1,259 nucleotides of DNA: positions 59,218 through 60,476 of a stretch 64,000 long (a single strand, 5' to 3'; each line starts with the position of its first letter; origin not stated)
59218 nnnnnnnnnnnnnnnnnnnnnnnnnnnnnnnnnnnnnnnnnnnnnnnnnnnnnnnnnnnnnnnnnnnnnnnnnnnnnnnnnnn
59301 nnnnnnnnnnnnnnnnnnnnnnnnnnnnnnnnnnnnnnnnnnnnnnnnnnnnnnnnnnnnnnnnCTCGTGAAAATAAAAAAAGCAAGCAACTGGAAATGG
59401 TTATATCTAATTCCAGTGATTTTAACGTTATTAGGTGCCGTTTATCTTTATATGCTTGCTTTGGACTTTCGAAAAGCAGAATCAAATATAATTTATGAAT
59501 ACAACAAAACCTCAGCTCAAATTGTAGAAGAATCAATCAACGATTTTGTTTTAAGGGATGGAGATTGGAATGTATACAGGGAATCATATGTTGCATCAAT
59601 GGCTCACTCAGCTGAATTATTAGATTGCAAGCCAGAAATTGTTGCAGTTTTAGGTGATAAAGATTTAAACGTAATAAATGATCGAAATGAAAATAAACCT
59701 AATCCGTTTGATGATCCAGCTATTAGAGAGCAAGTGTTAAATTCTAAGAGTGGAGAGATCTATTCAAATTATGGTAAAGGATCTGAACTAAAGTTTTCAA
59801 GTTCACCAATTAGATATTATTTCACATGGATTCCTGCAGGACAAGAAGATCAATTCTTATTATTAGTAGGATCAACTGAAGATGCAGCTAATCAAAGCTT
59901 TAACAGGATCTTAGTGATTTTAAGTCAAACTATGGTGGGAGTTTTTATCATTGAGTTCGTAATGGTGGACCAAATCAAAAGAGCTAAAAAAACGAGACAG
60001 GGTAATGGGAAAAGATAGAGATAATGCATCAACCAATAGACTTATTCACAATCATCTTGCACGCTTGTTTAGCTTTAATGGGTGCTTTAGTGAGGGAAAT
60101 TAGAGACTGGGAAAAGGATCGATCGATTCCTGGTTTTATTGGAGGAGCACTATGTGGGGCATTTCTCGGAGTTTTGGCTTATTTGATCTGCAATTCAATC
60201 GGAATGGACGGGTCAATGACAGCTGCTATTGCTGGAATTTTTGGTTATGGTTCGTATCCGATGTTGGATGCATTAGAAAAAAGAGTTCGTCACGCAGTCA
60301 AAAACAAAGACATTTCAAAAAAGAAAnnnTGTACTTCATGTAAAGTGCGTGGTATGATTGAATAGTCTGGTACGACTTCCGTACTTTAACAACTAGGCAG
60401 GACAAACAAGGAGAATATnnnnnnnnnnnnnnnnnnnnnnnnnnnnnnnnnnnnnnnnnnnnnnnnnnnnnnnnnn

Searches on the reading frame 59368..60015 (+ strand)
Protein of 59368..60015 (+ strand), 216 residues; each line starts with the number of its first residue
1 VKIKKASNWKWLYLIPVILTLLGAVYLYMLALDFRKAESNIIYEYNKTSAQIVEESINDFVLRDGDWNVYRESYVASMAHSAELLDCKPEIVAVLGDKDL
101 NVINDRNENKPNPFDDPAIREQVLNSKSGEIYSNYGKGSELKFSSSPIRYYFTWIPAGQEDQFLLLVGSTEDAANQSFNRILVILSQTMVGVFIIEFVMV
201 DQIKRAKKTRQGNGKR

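Call 19: search_protein_families(library=phrogs, max_evalue=0.01, proteins=[window:59368-60015:+])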
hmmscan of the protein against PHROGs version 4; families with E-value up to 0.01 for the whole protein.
window:59368-60015:+ (216 aa): 0 families

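Call 47: search_protein_families(library=phrogs, max_evalue=0.01, proteins=[window:59368-60015:+])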
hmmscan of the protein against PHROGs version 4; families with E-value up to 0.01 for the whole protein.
window:59368-60015:+ (216 aa): 0 families

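Call 52: search_protein_families(library=pfam, max_evalue=0.1, proteins=[window:59368-60015:+])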
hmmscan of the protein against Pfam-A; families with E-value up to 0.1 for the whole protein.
window:59368-60015:+ (216 aa): 0 families

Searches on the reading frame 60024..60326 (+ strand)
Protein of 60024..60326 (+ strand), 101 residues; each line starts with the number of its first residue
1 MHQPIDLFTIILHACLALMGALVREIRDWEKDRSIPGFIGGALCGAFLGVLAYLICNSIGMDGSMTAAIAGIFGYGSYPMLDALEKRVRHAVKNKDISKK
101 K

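Call 19: search_protein_families(library=phrogs, max_evalue=0.01, proteins=[window:60024-60326:+])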
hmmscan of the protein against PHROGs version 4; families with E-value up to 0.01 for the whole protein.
window:60024-60326:+ (101 aa): 3 families
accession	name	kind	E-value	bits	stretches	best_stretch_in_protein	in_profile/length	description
phrog_785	-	lysis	3.2e-13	50.3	1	9-95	16-104/107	holin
phrog_6384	-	lysis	7.9e-10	39.4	1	8-100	16-110/111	holin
phrog_24892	-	unknown function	0.0088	17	1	5-84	11-93/148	-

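Call 52: search_protein_families(library=pfam, max_evalue=0.1, proteins=[window:60024-60326:+])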
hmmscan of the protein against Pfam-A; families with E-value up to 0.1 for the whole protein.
window:60024-60326:+ (101 aa): 4 families
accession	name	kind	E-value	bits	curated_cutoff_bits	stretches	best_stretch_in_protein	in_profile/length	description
PF16083.10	Phage_holin_3_3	-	3.5e-12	46.7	28.4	1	14-84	4-77/78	LydA holin phage, holin superfamily III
PF05106.17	Phage_holin_3_1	-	0.0095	16.8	23.8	1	15-75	25-82/99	Phage holin family (Lysis protein S)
PF06738.18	ThrE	-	0.063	13.2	26.3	1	14-71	134-190/241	Putative threonine/serine exporter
PF03647.18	Tmemb_14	-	0.077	14.1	24.8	0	31-70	19-62/92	Transmembrane proteins 14C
